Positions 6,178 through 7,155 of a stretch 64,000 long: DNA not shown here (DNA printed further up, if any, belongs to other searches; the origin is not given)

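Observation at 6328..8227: ECF sigma / zf-HC2 anti-sigma / short secretin-like protein module directly upstream of pilC-pilB-pilMNOP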

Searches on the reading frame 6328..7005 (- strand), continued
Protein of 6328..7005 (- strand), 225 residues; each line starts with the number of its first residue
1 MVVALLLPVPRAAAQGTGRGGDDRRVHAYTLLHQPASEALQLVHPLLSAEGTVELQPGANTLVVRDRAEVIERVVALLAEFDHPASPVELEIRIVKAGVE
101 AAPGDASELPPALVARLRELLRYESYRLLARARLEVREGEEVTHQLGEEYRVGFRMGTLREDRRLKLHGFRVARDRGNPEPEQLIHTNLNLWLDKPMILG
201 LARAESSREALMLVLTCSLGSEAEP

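Call 25: fold_search(model_id=the predicted structure, library=pdb)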
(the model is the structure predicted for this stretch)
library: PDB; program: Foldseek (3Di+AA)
matches with E <= 10: 895; with E <= 0.001: 34
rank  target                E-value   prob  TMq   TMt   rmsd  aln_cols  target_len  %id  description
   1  7ofh_A                1.5e-07  1.00  0.39  0.39  11.3       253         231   10  CryoEM structure of the outer membrane secretin pore pIV from the f1 filamentous bacteriophage. (released 2021-11-03)
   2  7ah9_5E               1.7e-07  1.00  0.34  0.19  20.9       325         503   10  Substrate-engaged type 3 secretion system needle complex from Salmonella enterica typhimurium - SpaR state 1 (released 2021-03-17)
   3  6dv3_A                2.0e-07  1.00  0.34  0.19  21.2       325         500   11  Structure of the Salmonella SPI-1 type III secretion injectisome secretin InvG in the open gate state (released 2018-10-03)
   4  6dv6_A                2.5e-07  1.00  0.34  0.25  21.2       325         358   11  Structure of the Salmonella SPI-1 type III secretion injectisome secretin InvG (residues 176-end) in the open gate sta (released 2018-10-03)
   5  7ah9_5P               3.3e-07  1.00  0.34  0.19  22.4       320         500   10  Substrate-engaged type 3 secretion system needle complex from Salmonella enterica typhimurium - SpaR state 1 (released 2021-03-17)
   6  8co1_A1               3.4e-07  1.00  0.37  0.17  19.6       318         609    9  Type II Secretion System (released 2024-04-10)
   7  7ah9_5K               3.4e-07  1.00  0.35  0.20  21.7       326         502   10  Substrate-engaged type 3 secretion system needle complex from Salmonella enterica typhimurium - SpaR state 1 (released 2021-03-17)
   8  7ah9_5O               3.6e-07  1.00  0.34  0.19  23.3       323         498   12  Substrate-engaged type 3 secretion system needle complex from Salmonella enterica typhimurium - SpaR state 1 (released 2021-03-17)
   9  6ve2_A                4.5e-07  1.00  0.34  0.25  22.0       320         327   10  Tetradecameric PilQ bound by TsaP heptamer from Pseudomonas aeruginosa (released 2020-12-23)
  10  6q15_B                4.5e-07  1.00  0.33  0.19  22.6       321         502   11  Structure of the Salmonella SPI-1 injectisome needle complex (released 2019-10-23)
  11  5wln_A                5.3e-07  1.00  0.32  0.22  20.7       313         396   10  Cryo-EM structure of the T2SS secretin XcpQ from Pseudomonas aeruginosa (released 2017-10-25)
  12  7ah9_5N               5.5e-07  1.00  0.33  0.20  23.4       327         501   11  Substrate-engaged type 3 secretion system needle complex from Salmonella enterica typhimurium - SpaR state 1 (released 2021-03-17)
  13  6pee_A                5.8e-07  1.00  0.36  0.27  21.7       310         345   10  InvG secretin domain beta-barrel from Salmonella SPI-1 injectisome NC-base (released 2019-10-23)
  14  6q14_A                5.8e-07  1.00  0.36  0.21  21.7       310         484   10  Structure of the Salmonella SPI-1 injectisome NC-base (released 2019-10-23)
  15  6q14_B                5.8e-07  1.00  0.36  0.20  21.7       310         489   10  Structure of the Salmonella SPI-1 injectisome NC-base (released 2019-10-23)
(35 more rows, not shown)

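Call 26: search_solved_structures(query=A2, max_evalue=10, show_alignments=4)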
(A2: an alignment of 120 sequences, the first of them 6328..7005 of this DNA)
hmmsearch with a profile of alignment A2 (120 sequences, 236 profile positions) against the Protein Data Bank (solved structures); distinct sequences matched with E-value up to 10: 11.
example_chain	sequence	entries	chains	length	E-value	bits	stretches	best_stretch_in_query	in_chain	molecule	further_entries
4av2_A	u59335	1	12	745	6.6e-10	41.8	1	53-108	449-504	TYPE IV PILUS BIOGENESIS AND COMPETENCE PROTEIN PILQ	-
9sh1_A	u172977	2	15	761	9.3e-10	41.3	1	53-108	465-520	Type IV pilus biogenesis and competence protein PilQ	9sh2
3jc8_Qa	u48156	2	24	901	6.1e-09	38.6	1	22-108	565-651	PilQ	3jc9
4ec5_A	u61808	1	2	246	2e-07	33.7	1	22-92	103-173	General secretion pathway protein D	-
4e9j_A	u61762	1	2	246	2e-07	33.6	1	22-92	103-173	General secretion pathway protein D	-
5ngi_A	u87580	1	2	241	2.1e-07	33.6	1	22-92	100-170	Type II secretion system protein D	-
5mp2_A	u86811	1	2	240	2.3e-07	33.4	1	22-92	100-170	Type II secretion system protein D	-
5wln_G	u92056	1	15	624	1.1e-06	31.3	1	23-92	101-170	Type II secretion system protein D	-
6w6m_A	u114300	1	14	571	3.9e-06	29.4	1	28-109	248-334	Type IV pilus secretin PilQ family protein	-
2y3m_A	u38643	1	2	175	4.1e-06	29.4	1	25-97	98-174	PROTEIN TRANSPORT PROTEIN HOFQ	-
8co1_Q1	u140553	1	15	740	0.0042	19.5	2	64-106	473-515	Probable type IV piliation system protein DR_0774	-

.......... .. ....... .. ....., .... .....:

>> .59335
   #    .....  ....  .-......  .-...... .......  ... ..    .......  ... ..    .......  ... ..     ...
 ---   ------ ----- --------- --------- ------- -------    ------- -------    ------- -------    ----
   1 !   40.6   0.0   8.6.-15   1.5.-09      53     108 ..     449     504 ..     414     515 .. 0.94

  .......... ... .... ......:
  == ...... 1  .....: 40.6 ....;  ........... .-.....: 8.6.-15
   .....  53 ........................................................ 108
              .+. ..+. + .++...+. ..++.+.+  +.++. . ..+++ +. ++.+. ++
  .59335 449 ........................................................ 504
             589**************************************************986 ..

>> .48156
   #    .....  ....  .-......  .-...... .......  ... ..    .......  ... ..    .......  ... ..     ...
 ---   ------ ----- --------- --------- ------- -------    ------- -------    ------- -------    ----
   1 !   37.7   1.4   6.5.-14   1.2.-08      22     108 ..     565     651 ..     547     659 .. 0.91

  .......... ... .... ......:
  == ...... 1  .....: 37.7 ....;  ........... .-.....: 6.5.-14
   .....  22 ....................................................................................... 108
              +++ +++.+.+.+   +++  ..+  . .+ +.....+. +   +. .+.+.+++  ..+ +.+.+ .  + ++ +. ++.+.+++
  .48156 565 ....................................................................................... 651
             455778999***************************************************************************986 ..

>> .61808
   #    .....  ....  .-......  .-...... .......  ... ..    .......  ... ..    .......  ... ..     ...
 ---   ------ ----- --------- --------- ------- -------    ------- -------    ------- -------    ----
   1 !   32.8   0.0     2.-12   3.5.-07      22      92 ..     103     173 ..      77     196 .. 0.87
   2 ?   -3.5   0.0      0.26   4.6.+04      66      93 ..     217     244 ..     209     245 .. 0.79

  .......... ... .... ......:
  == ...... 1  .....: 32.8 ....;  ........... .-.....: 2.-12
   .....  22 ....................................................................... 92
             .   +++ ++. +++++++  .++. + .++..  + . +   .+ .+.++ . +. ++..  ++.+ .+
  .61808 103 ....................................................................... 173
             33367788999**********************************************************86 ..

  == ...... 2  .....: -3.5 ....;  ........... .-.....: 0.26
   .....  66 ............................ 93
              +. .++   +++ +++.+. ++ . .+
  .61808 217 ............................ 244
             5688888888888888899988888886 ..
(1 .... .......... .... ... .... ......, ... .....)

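Call 47: search_protein_families(library=pfam, proteins=[L004:16393-18864:+, L004:18861-19325:+, L004:19319-19771:+, L004:19765-20565:+, L004:13613-14509:+, L004:14515-15198:+, L004:15195-15818:+, L004:15815-16378:+, L004:9335-9859:+], max_evalue=0.1)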
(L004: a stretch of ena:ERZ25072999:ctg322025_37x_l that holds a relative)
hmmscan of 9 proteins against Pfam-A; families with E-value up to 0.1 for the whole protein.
L004:16393-18864:+ (823 aa): 4 families
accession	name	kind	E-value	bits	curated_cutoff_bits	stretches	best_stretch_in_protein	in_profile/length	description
PF00263.26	Secretin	-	1.2e-41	142.5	27.5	1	365-533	2-169/169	Bacterial type II and III secretion system protein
PF03958.22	Secretin_N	-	8.5e-09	36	28.2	1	243-300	2-67/69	Bacterial type II/III secretion system short domain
PF00963.24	Cohesin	-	4e-07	30.7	24.1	1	699-807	13-130/139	Cohesin domain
PF13414.12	TPR_11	-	0.0047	17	26.8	1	78-105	1-28/42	TPR repeat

L004:18861-19325:+ (154 aa): 1 family
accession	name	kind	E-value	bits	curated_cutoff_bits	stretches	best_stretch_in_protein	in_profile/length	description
PF07963.17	N_methyl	-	1.3e-05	25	21.2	1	5-30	2-27/27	Prokaryotic N-terminal methylation motif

L004:19319-19771:+ (150 aa): 3 families
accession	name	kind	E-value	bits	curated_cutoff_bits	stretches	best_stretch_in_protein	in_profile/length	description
PF07963.17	N_methyl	-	8.4e-08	31.9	21.2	1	17-40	4-27/27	Prokaryotic N-terminal methylation motif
PF08334.16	T2SSG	-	0.015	15.8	21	1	49-126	8-91/108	Type II secretion system (T2SS), protein G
PF23993.1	DUF7311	-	0.084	13.9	27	0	29-70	8-49/150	Domain of unknown function (DUF7311)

L004:19765-20565:+ (266 aa): 0 families

L004:13613-14509:+ (298 aa): 0 families

L004:14515-15198:+ (227 aa): 2 families
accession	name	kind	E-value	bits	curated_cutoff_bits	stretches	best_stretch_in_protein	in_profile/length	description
PF05137.18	PilN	-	7.5e-06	26.3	22.8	1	105-193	2-76/78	Fimbrial assembly protein (PilN)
PF18222.6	PilN_bio_d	-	0.053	14.3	25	1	102-172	1-77/102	PilN biogenesis protein dimerization domain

L004:15195-15818:+ (207 aa): 1 family
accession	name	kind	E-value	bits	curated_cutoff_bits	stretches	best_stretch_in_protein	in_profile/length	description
PF07426.16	Dynactin_p22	-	0.094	13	25.2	0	46-106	34-95/168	Dynactin subunit p22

L004:15815-16378:+ (187 aa): 0 families

L004:9335-9859:+ (174 aa): 2 families
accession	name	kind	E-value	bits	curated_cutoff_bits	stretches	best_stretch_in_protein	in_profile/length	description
PF13490.11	zf-HC2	-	0.04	14.5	22.2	1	21-39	17-35/35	Putative zinc-finger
PF24369.1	DUF7525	-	0.062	13.8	27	1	86-108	9-31/57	Family of unknown function (DUF7525)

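Call 49: search_protein_families(library=pfam, alignment_id=A2, max_evalue=10)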
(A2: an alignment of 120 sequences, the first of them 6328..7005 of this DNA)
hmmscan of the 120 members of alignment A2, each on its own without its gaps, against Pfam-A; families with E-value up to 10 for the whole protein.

A. member 1, window:6328-7005:- (225 aa): 1 family
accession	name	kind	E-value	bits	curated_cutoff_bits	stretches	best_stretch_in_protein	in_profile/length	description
PF03958.22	Secretin_N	-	2.6e-08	34.4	28.2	1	28-85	3-67/69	Bacterial type II/III secretion system short domain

B. families by the number of members that match (of 120 scanned): 22 families
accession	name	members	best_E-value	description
PF03958.22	Secretin_N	120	2.8e-12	Bacterial type II/III secretion system short domain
PF02671.26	PAH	6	0.067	Paired amphipathic helix repeat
PF01018.28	GTP1_OBG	5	0.01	GTP1/OBG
PF24587.1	DUF7612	5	0.022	Domain of unknown function (DUF7612)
PF07848.18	PaaX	3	0.0063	PaaX-like protein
PF09646.16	Gp37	1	0.016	Gp37 protein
PF24370.1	DUF7526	1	0.024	Family of unknown function (DUF7526)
PF19981.4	DUF6417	1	0.039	Family of unknown function (DUF6417)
PF20242.3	Emfourin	1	0.052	Emfourin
PF22277.2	EncFtn-like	1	0.054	EncFtn-like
PF04390.17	LptE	1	0.068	Lipopolysaccharide-assembly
PF19135.5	DUF5818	1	0.079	Protein of unknown function (DUF5818)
PF19984.4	DUF6420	1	0.092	Family of unknown function (DUF6420)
PF15520.11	Ntox10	1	0.093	Novel toxin 10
PF04625.18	DEC-1_N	1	0.12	DEC-1 protein, N-terminal region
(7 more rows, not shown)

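Call 50: search_protein_representatives(alignment_id=A2)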
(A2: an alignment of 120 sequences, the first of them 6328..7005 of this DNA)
Query: 120 sequences, 236 profile positions. Proteins with E-value up to 0.001 (for the whole library): 4592; up to 1e-10: 728; up to 1e-30: 205. The best 150 are listed.
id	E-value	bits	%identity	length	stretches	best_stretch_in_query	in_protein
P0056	1.7e-94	331.7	-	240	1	9-232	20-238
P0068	5.0e-89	313.9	-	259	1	20-232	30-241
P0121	1.9e-86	305.4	-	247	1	9-233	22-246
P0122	6.1e-85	300.5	-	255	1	24-230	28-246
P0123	2.1e-84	298.7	-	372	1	20-230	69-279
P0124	2.6e-83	295.1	-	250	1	11-231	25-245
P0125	7.0e-82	290.5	-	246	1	11-234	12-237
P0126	9.3e-79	280.3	-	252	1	14-229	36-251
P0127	3.7e-78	278.3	-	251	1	25-232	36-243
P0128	1.4e-77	276.4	-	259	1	20-231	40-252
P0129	2.5e-77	275.6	-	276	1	23-232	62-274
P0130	3.8e-76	271.7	-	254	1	11-233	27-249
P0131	6.8e-76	270.9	-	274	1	21-231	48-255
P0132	7.3e-76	270.8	-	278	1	11-232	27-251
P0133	1.1e-75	270.3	-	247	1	11-229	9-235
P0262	4.6e-43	163.4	-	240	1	11-234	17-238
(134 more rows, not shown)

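Call 51: find_encoding_contigs(protein=P0262, flank=10000, max_places=2)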
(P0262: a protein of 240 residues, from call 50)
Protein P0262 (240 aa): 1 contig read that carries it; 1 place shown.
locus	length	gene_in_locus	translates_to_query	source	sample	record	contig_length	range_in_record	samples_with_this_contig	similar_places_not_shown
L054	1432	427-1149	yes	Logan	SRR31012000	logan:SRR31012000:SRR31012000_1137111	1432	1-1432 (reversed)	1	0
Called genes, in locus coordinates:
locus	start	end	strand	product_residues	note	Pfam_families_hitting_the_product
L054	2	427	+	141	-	?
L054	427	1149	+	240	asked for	-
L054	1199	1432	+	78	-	?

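Call 52: find_encoding_contigs(protein=P0123, flank=10000, max_places=2)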
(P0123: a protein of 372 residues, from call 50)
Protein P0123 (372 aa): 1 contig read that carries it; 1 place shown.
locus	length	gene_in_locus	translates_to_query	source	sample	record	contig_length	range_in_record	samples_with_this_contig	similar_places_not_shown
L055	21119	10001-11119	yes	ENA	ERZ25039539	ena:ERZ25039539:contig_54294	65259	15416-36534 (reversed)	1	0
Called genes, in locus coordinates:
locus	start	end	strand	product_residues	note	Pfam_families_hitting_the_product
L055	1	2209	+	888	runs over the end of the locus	-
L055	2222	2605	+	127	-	PF21631:A9CJY8-like_N, PF13840:ACT_7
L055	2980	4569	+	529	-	PF00289:Biotin_carb_N, PF02786:CPSase_L_D2, PF02222:ATP-grasp (weak), PF07478:Dala_Dala_lig_C, PF02785:Biotin_carb_C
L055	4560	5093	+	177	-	PF25919:BSH_CusB (faint), PF00364:Biotin_lipoyl, PF25917:BSH_RND (weak)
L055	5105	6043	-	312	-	PF03279:Lip_A_acyltrans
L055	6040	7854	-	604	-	PF02606:LpxK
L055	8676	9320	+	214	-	PF07638:Sigma70_ECF, PF04542:Sigma70_r2, PF08281:Sigma70_r4_2, PF04545:Sigma70_r4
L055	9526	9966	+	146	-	-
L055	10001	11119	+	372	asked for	PF03958:Secretin_N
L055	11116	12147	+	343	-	PF00482:T2SSF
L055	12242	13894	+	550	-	PF05157:MshEN, PF00437:T2SSE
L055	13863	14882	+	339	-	-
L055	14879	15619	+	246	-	PF05137:PilN (weak)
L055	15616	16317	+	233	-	-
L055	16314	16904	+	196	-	-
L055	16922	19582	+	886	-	PF07719:TPR_2 (faint), PF13414:TPR_11 (faint), PF03958:Secretin_N (weak), PF00263:Secretin, PF00963:Cohesin (weak)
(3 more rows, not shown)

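Call 83: search_protein_families(library=ncbifam, proteins=[L004:16393-18864:+, L004:18861-19325:+, L004:19319-19771:+, L004:19765-20565:+, L004:13613-14509:+, L004:15195-15818:+, L004:15815-16378:+], max_evalue=0.01)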
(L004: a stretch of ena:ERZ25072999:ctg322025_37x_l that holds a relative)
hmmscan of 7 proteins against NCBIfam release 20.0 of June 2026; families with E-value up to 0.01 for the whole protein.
L004:16393-18864:+ (823 aa): 10 families
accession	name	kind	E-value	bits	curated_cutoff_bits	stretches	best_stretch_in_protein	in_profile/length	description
TIGR02517.1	type_II_gspD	equivalog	7.7e-50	170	351.35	2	359-536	418-594/600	type II secretion system secretin GspD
TIGR02515.1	IV_pilus_PilQ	subfamily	5.6e-36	124.4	284.35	2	365-532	268-427/428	type IV pilus secretin PilQ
TIGR02519.1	pilus_MshL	equivalog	2.7e-27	95.5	250.2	1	300-532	34-290/290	pilus (MSHA type) biogenesis protein MshL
NF010083.0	PRK13568.1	equivalog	4.4e-27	94.9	554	2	368-533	262-418/419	DNA uptake porin HofQ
TIGR02516.1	type_III_yscC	equivalog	7.9e-22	77.4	238.45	1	268-533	200-462/463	type III secretion system outer membrane ring subunit SctC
NF007851.2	PRK10560.1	exception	6.5e-19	68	598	1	370-534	256-411/412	DNA uptake porin HofQ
NF042912.1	Amuc_1098_fam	equivalog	2e-13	49.3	750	1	460-532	724-796/805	Amuc_1098 family type IV pilus outer membrane protein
NF011873.0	PRK15346.1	equivalog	2.8e-10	39.5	524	1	266-518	235-480/499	EscC/YscC/HrcC family type III secretion system outer membrane ring protein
NF040658.1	Myxo_OME_TraC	equivalog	3.1e-05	22.9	500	1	3-116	13-127/602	outer membrane exchange accessory lipoprotein TraC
TIGR02520.1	pilus_B_mal_scr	equivalog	0.0023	16.5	287.65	1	424-529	404-511/513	PilN family type IVB pilus formation outer membrane protein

L004:18861-19325:+ (154 aa): 6 families
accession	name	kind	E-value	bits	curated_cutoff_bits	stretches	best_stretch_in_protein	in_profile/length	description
TIGR01710.1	typeII_sec_gspG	equivalog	4.3e-07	30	88.85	1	9-131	2-117/134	type II secretion system major pseudopilin GspG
NF041775.1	typeIV_PilA_Myxo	equivalog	3.5e-05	23.9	400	1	6-55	9-58/214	type IV pilin protein PilA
NF007862.0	PRK10574.1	equivalog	3.8e-05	23.8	138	1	7-80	4-76/145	prepilin peptidase-dependent pilin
TIGR02532.1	IV_pilin_GFxxxE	domain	7.9e-05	22.3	16.3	1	9-30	3-24/24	prepilin-type N-terminal cleavage/methylation domain-containing protein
NF041013.1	T4P_ComGE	equivalog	0.00027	21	49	1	9-60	5-57/83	competence type IV pilus minor pilin ComGE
TIGR01708.2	typeII_sec_gspH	equivalog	0.0028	17.7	80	1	9-57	3-52/169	type II secretion system minor pseudopilin GspH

L004:19319-19771:+ (150 aa): 8 families
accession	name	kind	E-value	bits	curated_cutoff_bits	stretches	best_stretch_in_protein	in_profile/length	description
TIGR01710.1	typeII_sec_gspG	equivalog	2.1e-13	50.5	88.85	1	19-85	2-71/134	type II secretion system major pseudopilin GspG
NF041775.1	typeIV_PilA_Myxo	equivalog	2.8e-11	43.8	400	1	15-76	8-69/214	type IV pilin protein PilA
NF007862.0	PRK10574.1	equivalog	2.9e-07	30.7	138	1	19-51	6-38/145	prepilin peptidase-dependent pilin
TIGR02532.1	IV_pilin_GFxxxE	domain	3e-07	30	16.3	1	19-40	3-24/24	prepilin-type N-terminal cleavage/methylation domain-containing protein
NF040999.1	pilin_ComGC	equivalog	4.4e-07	30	75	1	19-91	3-74/84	competence type IV pilus major pilin ComGC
TIGR01708.2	typeII_sec_gspH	equivalog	7.7e-07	29.3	80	1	19-54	3-40/169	type II secretion system minor pseudopilin GspH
TIGR02596.1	TIGR02596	subfamily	0.00034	20.7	70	1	20-45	1-26/196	Verru_Chthon cassette protein D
NF041013.1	T4P_ComGE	equivalog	0.0029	17.7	49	1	19-54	5-40/83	competence type IV pilus minor pilin ComGE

L004:19765-20565:+ (266 aa): 1 family
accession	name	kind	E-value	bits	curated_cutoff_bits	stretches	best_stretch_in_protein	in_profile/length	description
NF041775.1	typeIV_PilA_Myxo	equivalog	0.0052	16.8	400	0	17-54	8-45/214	type IV pilin protein PilA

L004:13613-14509:+ (298 aa): 0 families

L004:15195-15818:+ (207 aa): 1 family
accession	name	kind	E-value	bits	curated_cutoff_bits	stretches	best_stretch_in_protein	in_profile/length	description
NF040576.1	T2SS_GspM_XpsM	equivalog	0.00018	21.2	60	1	13-168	1-155/180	type II secretion system protein GspM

L004:15815-16378:+ (187 aa): 0 families
